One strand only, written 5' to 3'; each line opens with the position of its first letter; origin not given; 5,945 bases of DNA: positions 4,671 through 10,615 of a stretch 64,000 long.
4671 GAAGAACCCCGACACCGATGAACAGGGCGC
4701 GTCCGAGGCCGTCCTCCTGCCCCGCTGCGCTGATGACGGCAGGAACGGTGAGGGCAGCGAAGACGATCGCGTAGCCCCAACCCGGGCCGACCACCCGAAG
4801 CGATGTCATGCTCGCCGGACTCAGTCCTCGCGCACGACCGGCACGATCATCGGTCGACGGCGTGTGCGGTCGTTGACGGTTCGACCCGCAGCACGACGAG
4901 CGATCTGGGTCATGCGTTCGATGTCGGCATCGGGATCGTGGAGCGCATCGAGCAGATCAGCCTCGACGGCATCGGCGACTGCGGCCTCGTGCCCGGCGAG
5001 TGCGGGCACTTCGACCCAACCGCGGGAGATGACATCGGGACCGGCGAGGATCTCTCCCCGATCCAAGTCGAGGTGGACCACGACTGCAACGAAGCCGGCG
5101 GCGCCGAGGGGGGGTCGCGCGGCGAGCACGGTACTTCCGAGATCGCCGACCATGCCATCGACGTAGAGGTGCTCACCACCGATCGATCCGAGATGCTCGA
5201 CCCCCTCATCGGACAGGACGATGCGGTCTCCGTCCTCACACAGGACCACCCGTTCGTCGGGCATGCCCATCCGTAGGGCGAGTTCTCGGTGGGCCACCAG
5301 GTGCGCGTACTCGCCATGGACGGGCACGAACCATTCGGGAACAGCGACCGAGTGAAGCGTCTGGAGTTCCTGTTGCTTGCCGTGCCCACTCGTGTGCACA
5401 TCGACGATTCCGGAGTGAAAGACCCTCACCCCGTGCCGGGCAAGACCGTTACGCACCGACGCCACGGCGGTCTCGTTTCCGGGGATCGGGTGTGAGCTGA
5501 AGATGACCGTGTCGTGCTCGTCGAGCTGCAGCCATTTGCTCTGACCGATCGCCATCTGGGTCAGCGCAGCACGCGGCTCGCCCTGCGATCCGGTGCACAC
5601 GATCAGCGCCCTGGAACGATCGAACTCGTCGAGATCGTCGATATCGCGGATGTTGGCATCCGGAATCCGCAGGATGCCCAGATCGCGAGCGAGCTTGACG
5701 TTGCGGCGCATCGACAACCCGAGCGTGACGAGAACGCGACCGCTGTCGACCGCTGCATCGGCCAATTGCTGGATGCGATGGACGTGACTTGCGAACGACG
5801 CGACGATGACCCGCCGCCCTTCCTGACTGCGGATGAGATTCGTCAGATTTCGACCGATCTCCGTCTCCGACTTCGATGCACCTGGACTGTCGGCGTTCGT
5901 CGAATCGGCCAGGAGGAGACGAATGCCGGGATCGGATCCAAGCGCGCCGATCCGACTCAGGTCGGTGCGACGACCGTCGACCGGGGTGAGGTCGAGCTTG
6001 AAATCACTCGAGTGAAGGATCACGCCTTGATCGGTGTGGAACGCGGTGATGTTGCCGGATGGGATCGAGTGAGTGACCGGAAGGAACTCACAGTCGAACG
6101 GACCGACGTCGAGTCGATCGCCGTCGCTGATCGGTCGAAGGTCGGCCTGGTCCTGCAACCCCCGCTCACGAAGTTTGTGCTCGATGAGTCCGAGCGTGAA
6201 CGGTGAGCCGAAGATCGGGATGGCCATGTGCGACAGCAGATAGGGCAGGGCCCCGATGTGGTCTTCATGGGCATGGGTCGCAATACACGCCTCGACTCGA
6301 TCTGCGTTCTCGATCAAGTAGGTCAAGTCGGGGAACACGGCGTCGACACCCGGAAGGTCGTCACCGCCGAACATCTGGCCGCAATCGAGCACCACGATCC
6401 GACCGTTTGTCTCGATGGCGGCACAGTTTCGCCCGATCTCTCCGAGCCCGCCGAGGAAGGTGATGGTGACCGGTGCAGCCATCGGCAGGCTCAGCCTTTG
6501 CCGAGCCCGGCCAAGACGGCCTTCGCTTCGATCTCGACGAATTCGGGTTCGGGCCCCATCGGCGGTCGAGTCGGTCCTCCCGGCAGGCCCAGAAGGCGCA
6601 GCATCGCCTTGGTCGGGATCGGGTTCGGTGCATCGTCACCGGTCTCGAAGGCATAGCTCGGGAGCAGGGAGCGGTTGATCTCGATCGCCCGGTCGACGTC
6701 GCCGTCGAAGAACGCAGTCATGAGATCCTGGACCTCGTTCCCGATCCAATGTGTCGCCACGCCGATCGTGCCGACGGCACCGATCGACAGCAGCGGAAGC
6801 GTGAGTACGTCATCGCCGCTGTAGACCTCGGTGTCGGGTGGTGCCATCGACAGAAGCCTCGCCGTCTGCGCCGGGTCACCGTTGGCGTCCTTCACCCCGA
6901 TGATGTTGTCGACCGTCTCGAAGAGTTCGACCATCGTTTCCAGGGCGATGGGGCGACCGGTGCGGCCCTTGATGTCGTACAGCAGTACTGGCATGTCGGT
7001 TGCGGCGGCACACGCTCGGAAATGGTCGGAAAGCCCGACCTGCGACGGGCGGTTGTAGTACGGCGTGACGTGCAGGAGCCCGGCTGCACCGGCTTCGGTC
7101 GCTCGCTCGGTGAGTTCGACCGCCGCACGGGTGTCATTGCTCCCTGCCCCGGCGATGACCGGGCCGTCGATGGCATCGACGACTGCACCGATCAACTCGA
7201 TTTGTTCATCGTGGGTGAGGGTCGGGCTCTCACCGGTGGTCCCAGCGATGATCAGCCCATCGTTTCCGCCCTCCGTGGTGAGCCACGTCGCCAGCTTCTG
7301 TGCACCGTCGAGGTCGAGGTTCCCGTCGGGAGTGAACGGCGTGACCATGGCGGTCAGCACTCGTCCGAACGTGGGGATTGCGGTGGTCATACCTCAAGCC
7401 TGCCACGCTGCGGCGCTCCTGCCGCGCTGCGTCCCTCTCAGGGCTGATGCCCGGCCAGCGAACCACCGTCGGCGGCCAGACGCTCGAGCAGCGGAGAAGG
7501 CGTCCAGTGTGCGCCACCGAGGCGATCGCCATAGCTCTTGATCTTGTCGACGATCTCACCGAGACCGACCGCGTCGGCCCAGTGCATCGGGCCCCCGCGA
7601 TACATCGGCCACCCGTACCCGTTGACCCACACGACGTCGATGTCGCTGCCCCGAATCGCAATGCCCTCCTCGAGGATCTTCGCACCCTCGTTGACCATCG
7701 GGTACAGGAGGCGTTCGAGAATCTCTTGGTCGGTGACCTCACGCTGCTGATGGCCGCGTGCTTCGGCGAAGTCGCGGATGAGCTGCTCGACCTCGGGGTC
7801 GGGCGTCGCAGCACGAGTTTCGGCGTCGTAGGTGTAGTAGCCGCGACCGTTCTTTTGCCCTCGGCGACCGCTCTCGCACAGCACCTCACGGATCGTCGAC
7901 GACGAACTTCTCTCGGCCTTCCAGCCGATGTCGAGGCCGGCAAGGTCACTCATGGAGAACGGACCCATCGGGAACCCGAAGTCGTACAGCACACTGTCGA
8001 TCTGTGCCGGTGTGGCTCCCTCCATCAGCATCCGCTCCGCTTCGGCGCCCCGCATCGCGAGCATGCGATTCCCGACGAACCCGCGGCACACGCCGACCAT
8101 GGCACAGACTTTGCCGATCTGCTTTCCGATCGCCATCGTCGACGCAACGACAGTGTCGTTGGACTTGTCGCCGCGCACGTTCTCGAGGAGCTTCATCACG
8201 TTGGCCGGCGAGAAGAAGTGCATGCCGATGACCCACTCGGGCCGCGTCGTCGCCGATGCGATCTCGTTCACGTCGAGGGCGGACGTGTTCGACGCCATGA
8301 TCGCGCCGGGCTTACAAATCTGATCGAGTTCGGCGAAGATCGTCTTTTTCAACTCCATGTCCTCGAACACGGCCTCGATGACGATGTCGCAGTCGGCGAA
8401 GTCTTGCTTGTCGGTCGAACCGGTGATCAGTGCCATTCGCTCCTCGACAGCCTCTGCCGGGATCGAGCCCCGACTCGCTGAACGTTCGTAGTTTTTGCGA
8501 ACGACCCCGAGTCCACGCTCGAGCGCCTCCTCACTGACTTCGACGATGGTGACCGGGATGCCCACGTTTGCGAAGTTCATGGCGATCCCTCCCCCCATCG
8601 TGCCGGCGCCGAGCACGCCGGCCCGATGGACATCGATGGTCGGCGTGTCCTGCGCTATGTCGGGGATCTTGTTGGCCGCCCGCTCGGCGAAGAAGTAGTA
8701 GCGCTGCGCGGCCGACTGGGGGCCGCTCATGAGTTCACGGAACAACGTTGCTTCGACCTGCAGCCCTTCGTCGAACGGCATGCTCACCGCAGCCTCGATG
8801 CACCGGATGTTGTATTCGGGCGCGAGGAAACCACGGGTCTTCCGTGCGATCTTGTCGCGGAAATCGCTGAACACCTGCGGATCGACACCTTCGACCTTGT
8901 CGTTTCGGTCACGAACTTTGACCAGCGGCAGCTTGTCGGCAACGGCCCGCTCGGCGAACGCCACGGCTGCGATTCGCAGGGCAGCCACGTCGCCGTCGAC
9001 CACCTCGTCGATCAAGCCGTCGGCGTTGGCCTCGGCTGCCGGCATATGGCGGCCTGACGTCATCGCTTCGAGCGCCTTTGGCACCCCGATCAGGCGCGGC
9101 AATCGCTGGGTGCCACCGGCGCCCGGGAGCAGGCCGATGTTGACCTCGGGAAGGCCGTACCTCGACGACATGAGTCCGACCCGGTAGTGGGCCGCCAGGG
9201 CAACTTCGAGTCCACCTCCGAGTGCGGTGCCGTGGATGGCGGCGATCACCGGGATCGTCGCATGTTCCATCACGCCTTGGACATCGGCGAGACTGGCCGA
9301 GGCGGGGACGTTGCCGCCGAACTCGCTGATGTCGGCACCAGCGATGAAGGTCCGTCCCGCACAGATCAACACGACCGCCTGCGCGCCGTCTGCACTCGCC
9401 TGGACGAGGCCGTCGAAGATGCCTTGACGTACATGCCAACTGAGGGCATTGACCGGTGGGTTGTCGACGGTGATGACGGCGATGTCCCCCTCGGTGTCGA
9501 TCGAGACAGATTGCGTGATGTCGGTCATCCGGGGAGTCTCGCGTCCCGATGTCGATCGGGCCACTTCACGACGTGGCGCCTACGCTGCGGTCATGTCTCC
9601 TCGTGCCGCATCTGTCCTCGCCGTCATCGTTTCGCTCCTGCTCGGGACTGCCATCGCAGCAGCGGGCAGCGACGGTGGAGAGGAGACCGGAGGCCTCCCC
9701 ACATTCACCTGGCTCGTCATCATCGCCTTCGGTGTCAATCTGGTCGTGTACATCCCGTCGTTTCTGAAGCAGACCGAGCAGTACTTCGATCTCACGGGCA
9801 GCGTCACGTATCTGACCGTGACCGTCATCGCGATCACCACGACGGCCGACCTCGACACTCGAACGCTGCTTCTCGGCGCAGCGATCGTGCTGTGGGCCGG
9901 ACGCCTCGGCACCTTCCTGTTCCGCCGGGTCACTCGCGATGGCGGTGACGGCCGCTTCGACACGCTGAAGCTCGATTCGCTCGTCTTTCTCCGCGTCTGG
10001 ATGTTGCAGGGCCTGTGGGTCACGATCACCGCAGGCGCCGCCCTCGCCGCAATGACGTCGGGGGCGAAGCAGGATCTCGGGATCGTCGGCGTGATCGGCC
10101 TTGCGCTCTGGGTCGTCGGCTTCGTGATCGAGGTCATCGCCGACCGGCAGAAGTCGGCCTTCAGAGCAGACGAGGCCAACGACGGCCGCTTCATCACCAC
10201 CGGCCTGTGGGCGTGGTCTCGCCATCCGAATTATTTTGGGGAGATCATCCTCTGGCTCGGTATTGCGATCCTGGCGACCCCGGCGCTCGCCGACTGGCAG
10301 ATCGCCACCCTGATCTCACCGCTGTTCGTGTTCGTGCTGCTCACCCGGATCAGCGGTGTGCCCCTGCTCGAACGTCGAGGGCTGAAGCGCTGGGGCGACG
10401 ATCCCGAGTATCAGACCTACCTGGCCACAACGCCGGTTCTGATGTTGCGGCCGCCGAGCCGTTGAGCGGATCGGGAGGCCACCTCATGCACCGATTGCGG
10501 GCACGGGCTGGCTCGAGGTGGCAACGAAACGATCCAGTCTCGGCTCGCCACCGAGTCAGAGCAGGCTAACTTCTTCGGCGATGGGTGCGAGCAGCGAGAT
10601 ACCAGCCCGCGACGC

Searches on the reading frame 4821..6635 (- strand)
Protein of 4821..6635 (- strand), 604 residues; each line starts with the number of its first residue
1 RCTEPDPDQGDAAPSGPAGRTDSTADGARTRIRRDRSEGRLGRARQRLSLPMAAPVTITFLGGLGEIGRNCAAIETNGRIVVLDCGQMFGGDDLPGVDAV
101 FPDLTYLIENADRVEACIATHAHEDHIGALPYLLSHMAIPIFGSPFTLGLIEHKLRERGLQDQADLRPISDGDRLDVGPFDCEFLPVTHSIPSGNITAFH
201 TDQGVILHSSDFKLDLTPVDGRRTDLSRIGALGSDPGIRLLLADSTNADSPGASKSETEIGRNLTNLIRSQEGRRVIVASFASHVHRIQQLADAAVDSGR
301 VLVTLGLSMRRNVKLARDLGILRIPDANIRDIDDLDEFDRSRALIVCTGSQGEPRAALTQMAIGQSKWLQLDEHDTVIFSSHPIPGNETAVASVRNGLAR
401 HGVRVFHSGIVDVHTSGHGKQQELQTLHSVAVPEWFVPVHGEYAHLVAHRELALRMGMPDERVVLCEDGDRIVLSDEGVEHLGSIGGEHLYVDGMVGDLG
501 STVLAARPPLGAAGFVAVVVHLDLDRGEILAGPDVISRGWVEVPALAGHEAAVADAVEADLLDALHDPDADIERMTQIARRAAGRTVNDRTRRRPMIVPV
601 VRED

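Call 9: search_protein_families(library=pfam, proteins=[window:4821-6635:-], max_evalue=0.00001)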
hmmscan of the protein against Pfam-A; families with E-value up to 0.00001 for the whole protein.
window:4821-6635:- (604 aa): 5 families
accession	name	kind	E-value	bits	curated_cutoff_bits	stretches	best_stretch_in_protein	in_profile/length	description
PF22505.1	RNase_J_b_CASP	-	1.1e-42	145.3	27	1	274-397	2-125/126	Ribonuclease J, beta-CASP domain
PF17770.6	RNase_J_C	-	7.3e-15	56.2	23.8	1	503-602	1-100/102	Ribonuclease J C-terminal domain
PF00753.33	Lactamase_B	-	9.2e-09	36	22.7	1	67-190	4-127/196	Metallo-beta-lactamase superfamily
PF07521.17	RMMBL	-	1.1e-07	32.1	21.6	1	410-456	8-56/63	Zn-dependent metallo-hydrolase RNA specificity domain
PF12706.13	Lactamase_B_2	-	2.9e-07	30.7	27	1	107-194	24-123/200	Beta-lactamase superfamily domain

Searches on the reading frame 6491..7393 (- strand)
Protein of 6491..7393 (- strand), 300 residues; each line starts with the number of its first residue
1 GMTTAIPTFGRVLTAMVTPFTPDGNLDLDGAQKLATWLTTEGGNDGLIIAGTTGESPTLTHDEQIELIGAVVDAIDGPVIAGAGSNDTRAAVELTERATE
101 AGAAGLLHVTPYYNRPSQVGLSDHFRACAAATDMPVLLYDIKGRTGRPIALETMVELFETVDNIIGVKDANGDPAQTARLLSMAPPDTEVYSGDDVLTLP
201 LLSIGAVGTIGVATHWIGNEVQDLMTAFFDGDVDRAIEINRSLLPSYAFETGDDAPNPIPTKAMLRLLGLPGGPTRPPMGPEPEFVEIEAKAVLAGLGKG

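Call 9: search_protein_families(library=pfam, proteins=[window:6491-7393:-], max_evalue=0.00001)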
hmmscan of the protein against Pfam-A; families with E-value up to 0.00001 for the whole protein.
window:6491-7393:- (300 aa): 1 family
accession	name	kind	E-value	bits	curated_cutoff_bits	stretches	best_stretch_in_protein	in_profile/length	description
PF00701.28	DHDPS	-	1.3e-78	264.1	22.1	1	9-283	2-275/289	Dihydrodipicolinate synthetase family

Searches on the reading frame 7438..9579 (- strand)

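Call 9: search_protein_families(library=pfam, proteins=[window:7438-9579:-], max_evalue=0.00001)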
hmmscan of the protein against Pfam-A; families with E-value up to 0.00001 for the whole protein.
window:7438-9579:- (713 aa): 4 families
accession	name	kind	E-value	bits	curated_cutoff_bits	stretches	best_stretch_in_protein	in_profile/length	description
PF02737.24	3HCDH_N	-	1.9e-61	207.5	22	1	320-495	2-177/180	3-hydroxyacyl-CoA dehydrogenase, NAD binding domain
PF00378.25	ECH_1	-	5.9e-34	118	27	1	30-210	3-188/251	Enoyl-CoA hydratase/isomerase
PF00725.27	3HCDH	-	2.3e-33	115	22.1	2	500-584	1-97/97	3-hydroxyacyl-CoA dehydrogenase, C-terminal domain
PF16113.10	ECH_2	-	6.3e-17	62.5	27.2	1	35-201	3-180/335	Enoyl-CoA hydratase/isomerase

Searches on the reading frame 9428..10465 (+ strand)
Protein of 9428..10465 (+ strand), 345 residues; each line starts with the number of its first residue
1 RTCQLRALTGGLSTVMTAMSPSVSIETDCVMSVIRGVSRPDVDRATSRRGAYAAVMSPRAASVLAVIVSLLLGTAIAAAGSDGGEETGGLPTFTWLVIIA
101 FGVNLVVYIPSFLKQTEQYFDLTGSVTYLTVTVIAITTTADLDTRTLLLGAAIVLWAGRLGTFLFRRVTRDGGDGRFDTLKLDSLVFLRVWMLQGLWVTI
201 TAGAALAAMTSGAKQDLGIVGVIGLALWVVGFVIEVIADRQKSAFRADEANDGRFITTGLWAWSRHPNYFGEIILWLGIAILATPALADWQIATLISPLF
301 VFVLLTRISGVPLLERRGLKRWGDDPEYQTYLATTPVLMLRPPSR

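Call 9: search_protein_families(library=pfam, proteins=[window:9428-10465:+], max_evalue=0.00001)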
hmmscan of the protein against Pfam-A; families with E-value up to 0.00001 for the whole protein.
window:9428-10465:+ (345 aa): 3 families
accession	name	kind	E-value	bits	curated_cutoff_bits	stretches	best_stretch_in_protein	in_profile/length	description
PF06966.17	DUF1295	-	5.7e-60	203.2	20.4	1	111-335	5-235/235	Protein of unknown function (DUF1295)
PF04140.19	ICMT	-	5e-09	36.9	24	1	251-308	31-86/95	Isoprenylcysteine carboxyl methyltransferase (ICMT) family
PF02544.21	Steroid_dh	-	1.1e-07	32.4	22.6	1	221-286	42-109/150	3-oxo-5-alpha-steroid 4-dehydrogenase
